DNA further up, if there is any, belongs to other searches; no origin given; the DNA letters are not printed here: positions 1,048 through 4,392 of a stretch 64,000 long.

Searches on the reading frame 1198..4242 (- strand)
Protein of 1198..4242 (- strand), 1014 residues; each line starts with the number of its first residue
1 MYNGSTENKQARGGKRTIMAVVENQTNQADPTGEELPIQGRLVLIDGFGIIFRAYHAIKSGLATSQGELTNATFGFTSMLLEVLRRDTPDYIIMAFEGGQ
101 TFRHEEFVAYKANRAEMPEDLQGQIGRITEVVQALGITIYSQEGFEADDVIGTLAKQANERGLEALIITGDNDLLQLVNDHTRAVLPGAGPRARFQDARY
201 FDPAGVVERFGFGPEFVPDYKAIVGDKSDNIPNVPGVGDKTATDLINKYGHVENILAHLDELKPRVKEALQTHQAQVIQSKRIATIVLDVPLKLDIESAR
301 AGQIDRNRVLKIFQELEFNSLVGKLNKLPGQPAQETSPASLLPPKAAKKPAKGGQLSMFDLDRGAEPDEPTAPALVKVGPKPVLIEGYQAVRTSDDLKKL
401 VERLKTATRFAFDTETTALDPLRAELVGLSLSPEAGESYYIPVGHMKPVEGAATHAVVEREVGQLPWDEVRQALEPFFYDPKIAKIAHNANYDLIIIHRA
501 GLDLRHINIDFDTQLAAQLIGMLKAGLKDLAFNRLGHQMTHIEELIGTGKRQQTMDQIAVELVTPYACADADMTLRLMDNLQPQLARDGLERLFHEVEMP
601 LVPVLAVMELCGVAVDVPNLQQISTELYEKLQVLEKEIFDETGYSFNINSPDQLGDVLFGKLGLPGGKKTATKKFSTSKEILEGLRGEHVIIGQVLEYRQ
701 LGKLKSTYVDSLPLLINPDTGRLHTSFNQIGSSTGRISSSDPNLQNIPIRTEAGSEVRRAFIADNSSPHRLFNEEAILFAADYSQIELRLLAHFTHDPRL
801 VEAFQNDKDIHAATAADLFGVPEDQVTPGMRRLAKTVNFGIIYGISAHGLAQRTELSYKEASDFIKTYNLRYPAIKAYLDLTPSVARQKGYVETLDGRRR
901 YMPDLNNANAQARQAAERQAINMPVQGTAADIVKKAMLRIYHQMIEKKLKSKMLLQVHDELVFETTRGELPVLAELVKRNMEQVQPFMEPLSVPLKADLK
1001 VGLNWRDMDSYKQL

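Call 66: search_protein_families(library=ncbifam, proteins=[window:1198-4242:-], max_evalue=1e-10)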
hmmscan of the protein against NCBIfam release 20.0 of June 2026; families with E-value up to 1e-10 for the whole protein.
window:1198-4242:- (1014 aa): 14 families
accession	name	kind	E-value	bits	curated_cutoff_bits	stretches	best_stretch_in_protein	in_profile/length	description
NF004397.1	PRK05755.1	equivalog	0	1046.8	720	1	41-1008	2-888/889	DNA polymerase I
TIGR00593.1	pola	equivalog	3.5e-283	942.2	600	1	42-1008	1-889/890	DNA polymerase I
NF011539.0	PRK14975.1-3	equivalog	4.5e-93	312.6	640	1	387-1006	46-626/628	bifunctional 3'-5' exonuclease/DNA polymerase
NF011547.0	PRK14976.1-4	equivalog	3.2e-72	243.3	305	1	41-327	3-290/291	5'-3' exonuclease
NF011541.0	PRK14975.2-1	equivalog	1.3e-70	238.5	871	1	405-1009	17-637/645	bifunctional 3'-5' exonuclease/DNA polymerase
NF011540.0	PRK14975.1-4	equivalog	1.3e-60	205.6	601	1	485-1005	72-573/576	bifunctional 3'-5' exonuclease/DNA polymerase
NF038380.1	phage_DpoZ_1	exception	1.3e-55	189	500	1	482-1007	58-604/607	aminoadenine-incorporating DNA polymerase DpoZ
NF011546.0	PRK14976.1-3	equivalog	3.4e-51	174.3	347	1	41-327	4-292/297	5'-3' exonuclease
NF011545.0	PRK14976.1-2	equivalog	8.2e-46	156.6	434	1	42-318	9-285/287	5'-3' exonuclease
NF011542.0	PRK14975.2-2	equivalog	2.2e-43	148.5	1061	1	694-1008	475-790/802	bifunctional 3'-5' exonuclease/DNA polymerase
NF007017.0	PRK09482.1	equivalog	4.6e-41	141.1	261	1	41-300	4-253/257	flap endonuclease Xni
NF011543.0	PRK14975.2-3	equivalog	5e-39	134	1139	1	691-1006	511-836/853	bifunctional 3'-5' exonuclease/DNA polymerase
NF038381.1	phage_DpoZ_2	exception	3.9e-18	65.1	350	1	598-904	315-645/754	aminoadenine-incorporating DNA polymerase DpoZ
NF011538.0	PRK14975.1-1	equivalog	1.1e-11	43.9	389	1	688-983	253-530/557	bifunctional 3'-5' exonuclease/DNA polymerase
